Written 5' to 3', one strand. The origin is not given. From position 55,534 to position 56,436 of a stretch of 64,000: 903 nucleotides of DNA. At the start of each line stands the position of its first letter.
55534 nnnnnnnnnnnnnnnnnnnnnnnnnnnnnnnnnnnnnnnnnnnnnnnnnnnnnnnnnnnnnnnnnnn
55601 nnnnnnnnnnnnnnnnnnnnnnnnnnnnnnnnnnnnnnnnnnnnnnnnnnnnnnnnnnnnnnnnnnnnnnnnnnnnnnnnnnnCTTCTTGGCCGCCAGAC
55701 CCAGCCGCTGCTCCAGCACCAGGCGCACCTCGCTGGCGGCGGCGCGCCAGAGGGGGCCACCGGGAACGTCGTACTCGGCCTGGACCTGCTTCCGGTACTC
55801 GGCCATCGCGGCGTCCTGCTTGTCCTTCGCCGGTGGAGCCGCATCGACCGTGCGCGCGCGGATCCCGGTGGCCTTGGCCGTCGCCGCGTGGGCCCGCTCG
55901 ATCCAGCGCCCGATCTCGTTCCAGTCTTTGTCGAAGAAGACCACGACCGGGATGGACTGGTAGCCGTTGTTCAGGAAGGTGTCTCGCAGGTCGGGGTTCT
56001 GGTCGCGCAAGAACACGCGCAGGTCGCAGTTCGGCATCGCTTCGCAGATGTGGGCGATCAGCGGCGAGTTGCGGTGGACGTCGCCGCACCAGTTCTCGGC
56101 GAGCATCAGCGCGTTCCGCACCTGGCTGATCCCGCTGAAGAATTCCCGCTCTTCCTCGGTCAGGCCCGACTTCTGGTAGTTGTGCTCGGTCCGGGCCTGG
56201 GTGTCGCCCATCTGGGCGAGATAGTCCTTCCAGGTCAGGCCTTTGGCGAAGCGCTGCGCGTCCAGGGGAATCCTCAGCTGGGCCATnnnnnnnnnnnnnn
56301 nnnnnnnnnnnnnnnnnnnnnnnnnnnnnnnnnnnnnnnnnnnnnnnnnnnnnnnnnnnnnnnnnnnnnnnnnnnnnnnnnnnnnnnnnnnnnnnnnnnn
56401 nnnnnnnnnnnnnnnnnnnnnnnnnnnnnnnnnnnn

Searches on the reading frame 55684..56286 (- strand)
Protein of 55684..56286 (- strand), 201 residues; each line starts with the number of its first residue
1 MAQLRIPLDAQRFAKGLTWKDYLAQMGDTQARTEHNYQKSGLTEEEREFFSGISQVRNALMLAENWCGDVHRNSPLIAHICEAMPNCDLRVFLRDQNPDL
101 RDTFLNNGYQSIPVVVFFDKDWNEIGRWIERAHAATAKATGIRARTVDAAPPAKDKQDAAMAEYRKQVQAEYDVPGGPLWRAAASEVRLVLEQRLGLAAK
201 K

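Call 6: search_protein_families(library=pfam, proteins=[window:55684-56286:-], max_evalue=0.1)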
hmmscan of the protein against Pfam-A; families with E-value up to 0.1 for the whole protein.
window:55684-56286:- (201 aa): 2 families
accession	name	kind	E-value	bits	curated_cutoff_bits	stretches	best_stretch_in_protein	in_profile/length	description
PF14595.12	Thioredoxin_9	-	3.7e-31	108.1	25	1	16-137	1-123/129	Thioredoxin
PF13362.12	Toprim_3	-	0.016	16.1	27.2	1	113-162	43-91/95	Toprim domain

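Call 7: search_protein_families(library=ncbifam, proteins=[window:55684-56286:-], max_evalue=0.1)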
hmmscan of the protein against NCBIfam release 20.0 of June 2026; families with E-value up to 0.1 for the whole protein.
window:55684-56286:- (201 aa): 2 families
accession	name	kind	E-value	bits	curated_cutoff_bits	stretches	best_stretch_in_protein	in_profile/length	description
TIGR02194.1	GlrX_NrdH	subfamily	0.065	13.4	85.75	0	95-119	32-56/72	glutaredoxin-like protein NrdH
NF007657.0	PRK10329.1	equivalog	0.077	13.1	131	0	94-136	33-76/81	glutaredoxin-like protein NrdH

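Call 8: search_solved_structures(query=window:55684-56286:-, max_evalue=1, show_alignments=3)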
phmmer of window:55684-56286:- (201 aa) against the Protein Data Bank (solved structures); distinct sequences matched with E-value up to 1: 10.
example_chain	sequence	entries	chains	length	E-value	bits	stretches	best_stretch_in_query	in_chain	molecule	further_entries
1z6n_A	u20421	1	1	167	3.1e-06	30.1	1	30-135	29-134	hypothetical protein PA1234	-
3lef_A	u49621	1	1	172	4.3e-06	29.6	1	30-135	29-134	Uncharacterized protein 4E10_S0_1Z6NA_001 (T18)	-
2e0q_A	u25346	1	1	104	0.01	18.6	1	64-123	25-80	thioredoxin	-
2n5a_A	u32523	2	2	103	0.022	17.5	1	47-138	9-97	Thioredoxin-1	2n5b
3f3q_A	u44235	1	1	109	0.024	17.4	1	45-138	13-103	Thioredoxin-1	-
3f3r_A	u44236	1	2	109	0.033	17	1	45-138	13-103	Thioredoxin-1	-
2i9h_A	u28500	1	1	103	0.038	16.7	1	47-138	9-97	Thioredoxin I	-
2f51_A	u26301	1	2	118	0.068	15.9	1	64-127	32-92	thioredoxin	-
2ypm_A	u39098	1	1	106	0.56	12.9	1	48-120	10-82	LAFCA THIOREDOXIN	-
2yoi_A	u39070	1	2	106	0.59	12.9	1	49-120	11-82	LECA THIOREDOXIN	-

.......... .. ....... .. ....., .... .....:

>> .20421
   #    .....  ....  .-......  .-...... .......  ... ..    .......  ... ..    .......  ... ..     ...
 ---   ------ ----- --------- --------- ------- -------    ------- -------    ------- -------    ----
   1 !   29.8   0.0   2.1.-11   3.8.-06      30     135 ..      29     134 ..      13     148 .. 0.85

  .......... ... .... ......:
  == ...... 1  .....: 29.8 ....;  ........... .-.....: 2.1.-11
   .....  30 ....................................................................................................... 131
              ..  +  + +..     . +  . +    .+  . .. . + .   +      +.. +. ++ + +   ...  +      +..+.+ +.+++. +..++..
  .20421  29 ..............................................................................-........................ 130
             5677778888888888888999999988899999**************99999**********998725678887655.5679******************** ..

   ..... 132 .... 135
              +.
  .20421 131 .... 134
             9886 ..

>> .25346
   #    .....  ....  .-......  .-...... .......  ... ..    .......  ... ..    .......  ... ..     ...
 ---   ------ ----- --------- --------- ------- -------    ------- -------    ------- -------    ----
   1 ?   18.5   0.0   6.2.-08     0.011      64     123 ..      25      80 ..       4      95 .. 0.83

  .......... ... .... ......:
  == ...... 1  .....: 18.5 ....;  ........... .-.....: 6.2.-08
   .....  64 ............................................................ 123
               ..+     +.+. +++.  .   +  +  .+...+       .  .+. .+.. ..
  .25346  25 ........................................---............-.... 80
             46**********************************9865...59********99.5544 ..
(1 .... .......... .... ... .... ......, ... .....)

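Call 9: find_homologous_proteins(query=window:55684-56286:-)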
Query window:55684-56286:- (201 aa): 1886 proteins with E <= 0.001 among 2093 candidates; the best 120 are listed.
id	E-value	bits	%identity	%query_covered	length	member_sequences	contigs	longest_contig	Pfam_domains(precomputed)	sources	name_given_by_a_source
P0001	2.0e-125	434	95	100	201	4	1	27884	PF14595.13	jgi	jgi:hypothetical protein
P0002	5.1e-123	426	94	100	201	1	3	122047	PF14595.13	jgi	jgi:hypothetical protein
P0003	2.1e-118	411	91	100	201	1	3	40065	PF14595.13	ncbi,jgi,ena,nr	ncbi:MAG: hypothetical protein AUH29_14915 [Candidatus Rokubacteria bacterium 13_1_40CM_69_27]|nr:MA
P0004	7.9e-118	409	88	100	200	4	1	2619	PF14595.13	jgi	jgi:hypothetical protein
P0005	1.1e-117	409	88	100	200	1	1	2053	PF14595.13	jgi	jgi:hypothetical protein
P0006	2.8e-115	401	87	100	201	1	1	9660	PF14595.13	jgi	jgi:hypothetical protein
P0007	8.3e-115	399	86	100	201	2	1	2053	PF14595.13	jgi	jgi:hypothetical protein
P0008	8.6e-115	399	86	100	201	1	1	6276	PF14595.13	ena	-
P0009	2.6e-114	398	87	100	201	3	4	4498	PF14595.13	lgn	-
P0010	3.9e-114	397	86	100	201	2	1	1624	PF14595.13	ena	-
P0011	1.2e-113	395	86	100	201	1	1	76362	PF14595.13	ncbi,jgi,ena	-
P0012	1.9e-113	395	86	100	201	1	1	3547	PF14595.13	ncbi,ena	-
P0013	4.4e-113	394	88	100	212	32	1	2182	PF14595.13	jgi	jgi:hypothetical protein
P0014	6.5e-113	393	86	100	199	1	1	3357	PF14595.13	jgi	jgi:hypothetical protein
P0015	6.7e-113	393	87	100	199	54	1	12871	PF14595.13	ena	-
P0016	1.8e-112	392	86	100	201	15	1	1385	PF14595.13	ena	-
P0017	6.3e-112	390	85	100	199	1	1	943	PF14595.13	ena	-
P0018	6.5e-112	390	86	100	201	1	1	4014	PF14595.13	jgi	-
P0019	7.4e-112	390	83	100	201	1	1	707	PF14595.13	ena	-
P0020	1.8e-111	388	86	100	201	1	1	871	PF14595.13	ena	-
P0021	4.4e-111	387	84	100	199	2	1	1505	PF14595.13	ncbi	-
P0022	7.5e-111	386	85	100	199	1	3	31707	PF14595.13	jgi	jgi:hypothetical protein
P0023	9.0e-111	386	85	100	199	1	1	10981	PF14595.13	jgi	jgi:hypothetical protein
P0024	1.1e-110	386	85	100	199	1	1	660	PF14595.13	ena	-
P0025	1.1e-110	386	84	100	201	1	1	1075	PF14595.13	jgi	jgi:Thioredoxin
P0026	1.2e-110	386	85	100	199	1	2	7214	PF14595.13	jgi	jgi:hypothetical protein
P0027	1.3e-110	386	85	100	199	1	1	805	PF14595.13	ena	-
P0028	2.1e-110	385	85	100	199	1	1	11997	PF14595.13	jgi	jgi:hypothetical protein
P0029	2.3e-110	385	86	100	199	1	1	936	PF14595.13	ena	-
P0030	3.0e-110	384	83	100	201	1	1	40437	PF14595.13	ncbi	-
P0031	3.2e-110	384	86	100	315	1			PF14595.13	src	-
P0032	3.4e-110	384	85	100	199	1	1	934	PF14595.13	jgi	jgi:hypothetical protein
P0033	3.7e-110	384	84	100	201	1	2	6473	PF14595.13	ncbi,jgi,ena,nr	ncbi:MAG: hypothetical protein A3H48_04030 [Candidatus Rokubacteria bacterium RIFCSPLOWO2_02_FULL_71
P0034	3.9e-110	384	85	100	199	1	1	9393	PF14595.13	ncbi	ncbi:MAG: thioredoxin family protein [Candidatus Rokuibacteriota bacterium]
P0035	4.6e-110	384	84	100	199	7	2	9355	PF14595.13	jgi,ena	-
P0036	5.7e-110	383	85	100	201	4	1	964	PF14595.13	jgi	-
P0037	7.1e-110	383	82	100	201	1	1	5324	PF14595.13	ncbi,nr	ncbi:MAG: thioredoxin family protein [Candidatus Rokubacteria bacterium]|nr:thioredoxin family prote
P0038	7.7e-110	383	85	100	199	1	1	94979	PF14595.13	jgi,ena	-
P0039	8.3e-110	383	84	100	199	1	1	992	PF14595.13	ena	-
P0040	9.9e-110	383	85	100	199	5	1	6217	PF14595.13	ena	-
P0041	1.2e-109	382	83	100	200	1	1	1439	PF14595.13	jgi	-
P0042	1.2e-109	382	84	100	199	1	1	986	PF14595.13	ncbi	-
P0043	1.5e-109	382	85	100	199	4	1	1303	PF14595.13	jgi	jgi:hypothetical protein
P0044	1.7e-109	382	84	100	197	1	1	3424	PF14595.13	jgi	jgi:Thioredoxin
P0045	1.8e-109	382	84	98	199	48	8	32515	PF14595.13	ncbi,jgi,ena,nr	ncbi:MAG: hypothetical protein AUH30_04365 [Candidatus Rokubacteria bacterium 13_1_40CM_68_15]|nr:MA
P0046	2.0e-109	382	83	100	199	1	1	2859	PF14595.13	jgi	jgi:hypothetical protein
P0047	2.3e-109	381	84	100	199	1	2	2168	PF14595.13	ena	-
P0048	2.3e-109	381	87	100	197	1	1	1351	PF14595.13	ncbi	-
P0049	3.8e-109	381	85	100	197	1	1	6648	PF14595.13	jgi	jgi:Thioredoxin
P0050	3.8e-109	381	82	100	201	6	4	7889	PF14595.13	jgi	jgi:hypothetical protein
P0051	4.5e-109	380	82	100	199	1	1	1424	PF14595.13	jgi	-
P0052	5.8e-109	380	83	100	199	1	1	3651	PF14595.13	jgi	jgi:hypothetical protein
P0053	5.9e-109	380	85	98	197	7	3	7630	PF14595.13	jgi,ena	-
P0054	6.1e-109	380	84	100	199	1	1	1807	PF14595.13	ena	-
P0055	7.9e-109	380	86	100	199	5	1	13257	PF14595.13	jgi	jgi:hypothetical protein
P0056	8.0e-109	380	83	100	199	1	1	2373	PF14595.13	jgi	jgi:Thioredoxin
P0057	8.5e-109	380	84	100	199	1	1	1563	PF14595.13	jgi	jgi:hypothetical protein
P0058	8.9e-109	379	84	100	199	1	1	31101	PF14595.13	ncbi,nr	ncbi:MAG TPA: thioredoxin family protein [Methylomirabilota bacterium]|nr:thioredoxin family protein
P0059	9.6e-109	379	83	100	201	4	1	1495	PF14595.13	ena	-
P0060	1.0e-108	379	84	100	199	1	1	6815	PF14595.13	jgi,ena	jgi:hypothetical protein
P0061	1.1e-108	379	84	100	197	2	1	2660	PF14595.13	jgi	jgi:Thioredoxin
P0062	1.1e-108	379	85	100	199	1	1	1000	PF14595.13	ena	-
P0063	1.7e-108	379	84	100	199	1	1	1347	PF14595.13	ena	-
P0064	2.2e-108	378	83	100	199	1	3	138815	PF14595.13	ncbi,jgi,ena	-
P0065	2.3e-108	378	81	100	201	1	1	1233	PF14595.13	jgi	jgi:hypothetical protein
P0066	2.5e-108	378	83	100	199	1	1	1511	PF14595.13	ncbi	-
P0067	2.6e-108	378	84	100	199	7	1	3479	PF14595.13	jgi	jgi:hypothetical protein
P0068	2.7e-108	378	84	100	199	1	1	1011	PF14595.13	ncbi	-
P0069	2.8e-108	378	84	100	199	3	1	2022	PF14595.13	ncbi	-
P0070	2.9e-108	378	85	100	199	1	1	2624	PF14595.13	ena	-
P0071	3.0e-108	378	82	100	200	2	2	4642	PF14595.13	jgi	jgi:hypothetical protein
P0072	4.6e-108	377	84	100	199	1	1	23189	PF14595.13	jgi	jgi:hypothetical protein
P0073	4.7e-108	377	84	100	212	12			PF14595.13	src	-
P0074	5.0e-108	377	84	100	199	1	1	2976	PF14595.13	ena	-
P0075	5.5e-108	377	82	100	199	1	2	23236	PF14595.13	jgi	jgi:hypothetical protein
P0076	5.9e-108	377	85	100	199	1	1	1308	PF14595.13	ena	-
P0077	6.4e-108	377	84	100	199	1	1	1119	PF14595.13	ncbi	-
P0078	7.5e-108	376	84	100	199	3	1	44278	PF14595.13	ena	-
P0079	7.5e-108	376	83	100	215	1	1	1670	PF14595.13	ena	-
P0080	8.1e-108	376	84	100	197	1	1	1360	PF14595.13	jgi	jgi:hypothetical protein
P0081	8.2e-108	376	84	100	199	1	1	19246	PF14595.13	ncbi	-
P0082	8.7e-108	376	82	100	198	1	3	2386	PF14595.13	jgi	jgi:hypothetical protein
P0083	9.1e-108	376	84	100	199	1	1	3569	PF14595.13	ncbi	-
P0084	9.3e-108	376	83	100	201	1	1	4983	PF14595.13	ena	-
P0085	9.5e-108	376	83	100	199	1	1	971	PF14595.13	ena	-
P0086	1.1e-107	376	84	100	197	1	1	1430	PF14595.13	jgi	jgi:hypothetical protein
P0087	1.3e-107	376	83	100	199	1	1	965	PF14595.13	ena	-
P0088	1.4e-107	376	82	100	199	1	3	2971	PF14595.13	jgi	jgi:hypothetical protein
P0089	1.7e-107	375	83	100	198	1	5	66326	PF14595.13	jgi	jgi:hypothetical protein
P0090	1.8e-107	375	84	100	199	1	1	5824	PF14595.13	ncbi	-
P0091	2.1e-107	375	84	100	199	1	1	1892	PF14595.13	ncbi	-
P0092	2.1e-107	375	84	100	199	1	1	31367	PF14595.13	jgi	jgi:hypothetical protein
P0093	2.2e-107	375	83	100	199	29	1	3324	PF14595.13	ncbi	ncbi:MAG: thioredoxin family protein [Candidatus Methylomirabilia bacterium]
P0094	2.7e-107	375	83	100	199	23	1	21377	PF14595.13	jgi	jgi:hypothetical protein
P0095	2.7e-107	375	84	97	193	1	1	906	PF14595.13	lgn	-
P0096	2.8e-107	375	82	100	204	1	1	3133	PF14595.13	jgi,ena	jgi:hypothetical protein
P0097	2.8e-107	375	81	100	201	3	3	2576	PF14595.13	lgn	-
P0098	3.2e-107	374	82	100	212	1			PF14595.13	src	-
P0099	3.2e-107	374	83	100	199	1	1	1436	PF14595.13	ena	-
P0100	3.8e-107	374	83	100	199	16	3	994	PF14595.13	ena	-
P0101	4.1e-107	374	82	100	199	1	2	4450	PF14595.13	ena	-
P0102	4.3e-107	374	81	100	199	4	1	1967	PF14595.13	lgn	-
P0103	4.3e-107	374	81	100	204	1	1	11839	PF14595.13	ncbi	-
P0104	5.2e-107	374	83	100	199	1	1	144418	PF14595.13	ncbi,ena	-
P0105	5.3e-107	374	81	100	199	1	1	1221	PF14595.13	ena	-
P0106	5.3e-107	374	84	100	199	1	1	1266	PF14595.13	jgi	-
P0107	5.3e-107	374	85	100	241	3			PF14595.13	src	-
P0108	5.7e-107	374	81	100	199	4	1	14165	PF14595.13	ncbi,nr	ncbi:MAG TPA: thioredoxin family protein [Methylomirabilota bacterium]|nr:thioredoxin family protein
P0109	6.1e-107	374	83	100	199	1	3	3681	PF14595.13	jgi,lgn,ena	-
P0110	6.7e-107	373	81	100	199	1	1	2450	PF14595.13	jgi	-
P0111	7.6e-107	373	83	100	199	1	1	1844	PF14595.13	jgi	jgi:hypothetical protein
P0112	8.5e-107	373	85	100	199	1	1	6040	PF14595.13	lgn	-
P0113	9.3e-107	373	83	98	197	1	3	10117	PF14595.13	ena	-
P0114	1.1e-106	373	83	100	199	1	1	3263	PF14595.13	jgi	-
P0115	1.2e-106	373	85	96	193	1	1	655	PF14595.13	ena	-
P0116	1.2e-106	373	83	100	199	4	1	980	PF14595.13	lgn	-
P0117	1.5e-106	372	84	100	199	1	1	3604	PF14595.13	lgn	-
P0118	1.5e-106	372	81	100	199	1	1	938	PF14595.13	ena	-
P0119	1.6e-106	372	82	98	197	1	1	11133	PF14595.13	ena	-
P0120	1.6e-106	372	82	100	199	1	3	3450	PF14595.13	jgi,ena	jgi:hypothetical protein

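Call 12: find_related_loci(query=window:55684-56286:-, collection=genome_contigs, flank=4000)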
Query window:55684-56286:- (201 aa) in genome_contigs; peptide patterns used: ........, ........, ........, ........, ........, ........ (x = any residue, [..] = any of these).
143 stretches matched a pattern; 106 encode a relative of the query (tblastn E <= 1e-3); the best 80 are kept; 80 distinct loci.
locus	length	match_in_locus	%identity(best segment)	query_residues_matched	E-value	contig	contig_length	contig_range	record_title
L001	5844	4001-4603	91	1-201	4e-124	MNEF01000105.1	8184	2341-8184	MAG: Candidatus Rokubacteria bacterium 13_1_40CM_69_27 13_1_40cm_scaffold_21636, whole genome shotgun sequence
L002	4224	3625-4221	87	1-201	3e-119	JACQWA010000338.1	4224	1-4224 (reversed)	MAG: Candidatus Rokuibacteriota bacterium isolate NC_groundwater_1477_Ag_S-0.65um_67_43 S_p65_S5_coassembly_k141_3941267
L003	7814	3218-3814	85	1-201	6e-117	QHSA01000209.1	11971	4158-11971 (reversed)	MAG: Candidatus Rokuibacteriota bacterium isolate AR41 14_0929_12_30cm_scaffold_5922_e_354_curated, whole genome shotgun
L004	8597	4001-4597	84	1-201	7e-116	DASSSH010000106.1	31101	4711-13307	MAG TPA_asm: Candidatus Methylomirabilota bacterium isolate SMAG_U510 k141_230573, whole genome shotgun sequence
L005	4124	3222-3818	82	1-201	8e-117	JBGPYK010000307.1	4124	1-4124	MAG: Candidatus Methylomirabilia bacterium isolate OBJ1_062018_090_15 k141_2309927_length_4124_cov_48.5624, whole genome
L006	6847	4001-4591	84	1-197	3e-115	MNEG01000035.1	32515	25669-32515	MAG: Candidatus Rokubacteria bacterium 13_1_40CM_68_15 13_1_40cm_scaffold_88, whole genome shotgun sequence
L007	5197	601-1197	86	1-201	7e-115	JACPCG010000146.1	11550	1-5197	MAG: Candidatus Rokuibacteriota bacterium isolate NC_groundwater_277_Ag_S-0.2um_71_17 S5_GD2017_2_S2_scaffold_4132, whol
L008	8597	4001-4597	84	1-201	1e-113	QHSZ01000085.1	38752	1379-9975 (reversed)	MAG: Candidatus Rokuibacteriota bacterium isolate AR19 14_1009_16_40cm_scaffold_2284_curated, whole genome shotgun seque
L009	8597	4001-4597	81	1-201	5e-113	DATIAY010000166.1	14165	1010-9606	MAG TPA_asm: Candidatus Methylomirabilota bacterium isolate SMAG_U16276 k141_94847, whole genome shotgun sequence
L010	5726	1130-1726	82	1-201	4e-113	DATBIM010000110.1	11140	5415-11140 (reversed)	MAG TPA_asm: Candidatus Methylomirabilota bacterium isolate SMAG_U3894 k141_5008425, whole genome shotgun sequence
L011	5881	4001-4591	83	1-197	9e-113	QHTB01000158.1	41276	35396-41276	MAG: Candidatus Rokuibacteriota bacterium isolate AR17 14_0903_12_30cm_scaffold_265_curated, whole genome shotgun sequen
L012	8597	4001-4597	83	1-201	1e-112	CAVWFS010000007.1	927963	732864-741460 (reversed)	MAG: uncultured Candidatus Rokubacteria bacterium isolate MFD00962.bin.2.180 genome assembly, contig: contig_24609, whol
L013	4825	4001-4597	80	1-201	2e-112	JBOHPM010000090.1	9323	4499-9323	MAG: Candidatus Rokuibacteriota bacterium isolate SD8033_metabat2.bin.13 NODE_1936_length_9323_cov_3.836124, whole genom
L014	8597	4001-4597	82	1-201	2e-112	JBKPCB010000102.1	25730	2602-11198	MAG: Candidatus Methylomirabilota bacterium isolate GB_EKS_MAG_00063 GB_EKS_000000366873, whole genome shotgun sequence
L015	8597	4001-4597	82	1-201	2e-112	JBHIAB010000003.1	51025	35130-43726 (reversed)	MAG: Candidatus Methylomirabilia bacterium isolate K_3_bin.30 NODE_98_length_51025_cov_8.422307, whole genome shotgun se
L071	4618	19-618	75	1-200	4e-98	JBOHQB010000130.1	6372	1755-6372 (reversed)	MAG: Candidatus Rokuibacteriota bacterium isolate H1-B1_metabat2.bin.40_sub k127_161465, whole genome shotgun sequence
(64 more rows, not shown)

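Call 19: search_protein_representatives(protein=window:55684-56286:-)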
Query: 201 residues. Proteins with E-value up to 0.001 (for the whole library): 1505; up to 1e-10: 408; up to 1e-30: 27. The best 150 are listed.
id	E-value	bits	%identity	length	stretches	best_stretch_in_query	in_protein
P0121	2.8e-97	340.3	77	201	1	1-197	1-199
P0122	1.5e-62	226.9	73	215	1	23-157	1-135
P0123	1.2e-61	224.1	81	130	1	70-201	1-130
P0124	1.2e-61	224.0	76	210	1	1-128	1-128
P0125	1.4e-55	204.2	70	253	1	40-172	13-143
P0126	1.6e-53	197.5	69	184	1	26-149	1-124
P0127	1.4e-52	194.5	78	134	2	102-201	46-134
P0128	1.1e-50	188.3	64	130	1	1-128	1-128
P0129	1.4e-48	181.4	76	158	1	1-107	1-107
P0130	7.9e-47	175.7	64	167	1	1-119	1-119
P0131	1.1e-45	171.9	85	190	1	1-95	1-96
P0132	1.7e-45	171.3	73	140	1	1-103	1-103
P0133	1.8e-45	171.3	68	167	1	75-201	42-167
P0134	9.1e-45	168.9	73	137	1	1-105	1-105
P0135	2.8e-44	167.4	61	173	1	55-197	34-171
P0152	3.9e-27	111.4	40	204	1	7-171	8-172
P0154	9.3e-27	110.2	39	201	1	10-167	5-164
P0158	3.7e-26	108.2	35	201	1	1-191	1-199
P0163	4.4e-25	104.7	44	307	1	10-138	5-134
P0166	7.0e-25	104.0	76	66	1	1-66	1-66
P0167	1.8e-24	102.7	41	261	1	10-135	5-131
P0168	4.4e-24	101.4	39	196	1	10-192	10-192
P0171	2.3e-23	99.1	36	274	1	6-139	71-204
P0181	2.5e-22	95.7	70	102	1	1-66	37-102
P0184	1.1e-21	93.7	38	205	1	5-132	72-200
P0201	6.4e-20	87.9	31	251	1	8-193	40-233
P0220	5.0e-18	81.7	37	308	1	8-142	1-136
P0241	7.2e-17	77.9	36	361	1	7-192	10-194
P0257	2.8e-16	76.0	34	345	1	7-140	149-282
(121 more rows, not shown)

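Call 25: find_encoding_contigs(protein=P0152, flank=4000, max_places=4)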
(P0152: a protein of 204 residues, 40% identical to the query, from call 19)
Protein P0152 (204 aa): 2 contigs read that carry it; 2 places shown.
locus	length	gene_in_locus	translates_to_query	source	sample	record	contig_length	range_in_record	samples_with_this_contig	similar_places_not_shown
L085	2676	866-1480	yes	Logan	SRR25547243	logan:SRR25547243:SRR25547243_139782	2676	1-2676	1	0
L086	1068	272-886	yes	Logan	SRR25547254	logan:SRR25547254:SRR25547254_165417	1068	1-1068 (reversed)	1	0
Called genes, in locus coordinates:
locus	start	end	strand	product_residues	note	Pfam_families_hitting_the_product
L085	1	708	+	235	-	?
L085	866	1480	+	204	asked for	PF14595:Thioredoxin_9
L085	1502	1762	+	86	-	PF10262:Rdx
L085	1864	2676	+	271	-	?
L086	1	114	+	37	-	?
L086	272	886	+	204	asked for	PF14595:Thioredoxin_9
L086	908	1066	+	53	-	?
